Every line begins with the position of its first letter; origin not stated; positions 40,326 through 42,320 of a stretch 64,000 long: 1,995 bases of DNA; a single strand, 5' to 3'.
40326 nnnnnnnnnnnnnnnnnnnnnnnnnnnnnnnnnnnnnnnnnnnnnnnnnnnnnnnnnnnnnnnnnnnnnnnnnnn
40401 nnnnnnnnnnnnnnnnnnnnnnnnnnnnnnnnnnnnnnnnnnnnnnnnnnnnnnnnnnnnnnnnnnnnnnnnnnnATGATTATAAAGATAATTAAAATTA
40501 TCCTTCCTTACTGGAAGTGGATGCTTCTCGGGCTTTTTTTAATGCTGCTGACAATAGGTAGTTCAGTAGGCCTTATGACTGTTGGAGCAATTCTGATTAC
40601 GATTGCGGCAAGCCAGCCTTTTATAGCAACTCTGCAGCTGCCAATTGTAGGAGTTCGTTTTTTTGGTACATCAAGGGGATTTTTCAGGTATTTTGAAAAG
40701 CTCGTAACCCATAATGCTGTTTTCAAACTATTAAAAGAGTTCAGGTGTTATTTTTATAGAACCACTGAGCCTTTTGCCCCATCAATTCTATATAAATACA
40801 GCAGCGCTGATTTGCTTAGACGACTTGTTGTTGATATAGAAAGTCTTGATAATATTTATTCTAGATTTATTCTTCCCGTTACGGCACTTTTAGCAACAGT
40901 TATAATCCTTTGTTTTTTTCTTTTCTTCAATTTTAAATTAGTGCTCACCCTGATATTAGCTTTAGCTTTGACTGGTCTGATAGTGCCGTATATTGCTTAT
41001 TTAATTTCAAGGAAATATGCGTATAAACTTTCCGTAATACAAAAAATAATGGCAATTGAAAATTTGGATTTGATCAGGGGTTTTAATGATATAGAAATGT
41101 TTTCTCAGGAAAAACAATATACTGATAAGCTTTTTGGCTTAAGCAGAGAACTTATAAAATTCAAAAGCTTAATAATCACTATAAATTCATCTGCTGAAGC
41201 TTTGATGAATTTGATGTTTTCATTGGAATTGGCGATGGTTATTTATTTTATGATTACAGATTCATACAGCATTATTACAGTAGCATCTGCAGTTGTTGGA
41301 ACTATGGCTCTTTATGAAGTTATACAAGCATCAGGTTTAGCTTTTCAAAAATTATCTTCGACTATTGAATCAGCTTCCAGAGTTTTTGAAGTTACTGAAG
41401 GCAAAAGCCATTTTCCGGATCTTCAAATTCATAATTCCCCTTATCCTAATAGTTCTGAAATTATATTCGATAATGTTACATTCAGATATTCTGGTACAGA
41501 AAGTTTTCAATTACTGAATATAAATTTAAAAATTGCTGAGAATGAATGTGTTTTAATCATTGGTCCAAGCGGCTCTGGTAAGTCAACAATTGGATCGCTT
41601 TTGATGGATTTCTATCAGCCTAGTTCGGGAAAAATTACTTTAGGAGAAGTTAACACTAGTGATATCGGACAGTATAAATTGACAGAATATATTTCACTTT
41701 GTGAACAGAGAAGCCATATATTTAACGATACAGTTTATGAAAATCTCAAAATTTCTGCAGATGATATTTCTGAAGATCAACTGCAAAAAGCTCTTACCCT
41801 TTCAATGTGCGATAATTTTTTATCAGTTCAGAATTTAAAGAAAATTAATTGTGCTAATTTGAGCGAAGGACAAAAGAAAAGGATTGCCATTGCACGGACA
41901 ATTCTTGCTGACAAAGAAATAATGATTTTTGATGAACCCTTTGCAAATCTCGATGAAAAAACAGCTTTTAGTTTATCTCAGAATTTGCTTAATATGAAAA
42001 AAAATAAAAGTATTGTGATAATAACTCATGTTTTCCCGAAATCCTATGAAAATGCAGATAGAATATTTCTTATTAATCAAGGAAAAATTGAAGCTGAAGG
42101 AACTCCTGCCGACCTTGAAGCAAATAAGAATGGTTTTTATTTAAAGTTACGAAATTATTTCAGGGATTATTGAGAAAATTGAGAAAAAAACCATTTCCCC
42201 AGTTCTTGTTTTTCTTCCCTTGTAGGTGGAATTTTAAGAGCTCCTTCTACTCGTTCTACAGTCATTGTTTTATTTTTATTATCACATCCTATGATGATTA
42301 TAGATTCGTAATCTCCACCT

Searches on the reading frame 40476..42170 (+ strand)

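Call 105: search_protein_families(library=pfam, proteins=[window:40476-42170:+], max_evalue=0.00001)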
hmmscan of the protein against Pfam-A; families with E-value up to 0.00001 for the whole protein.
window:40476-42170:+ (565 aa): 2 families
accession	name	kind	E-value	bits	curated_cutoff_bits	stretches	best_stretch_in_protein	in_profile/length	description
PF00005.33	ABC_tran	-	5.6e-26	92.2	25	1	347-490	2-137/137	ABC transporter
PF13304.12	AAA_21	-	3.1e-06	27.9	27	0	447-518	223-298/304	AAA domain, putative AbiEii toxin, Type IV TA system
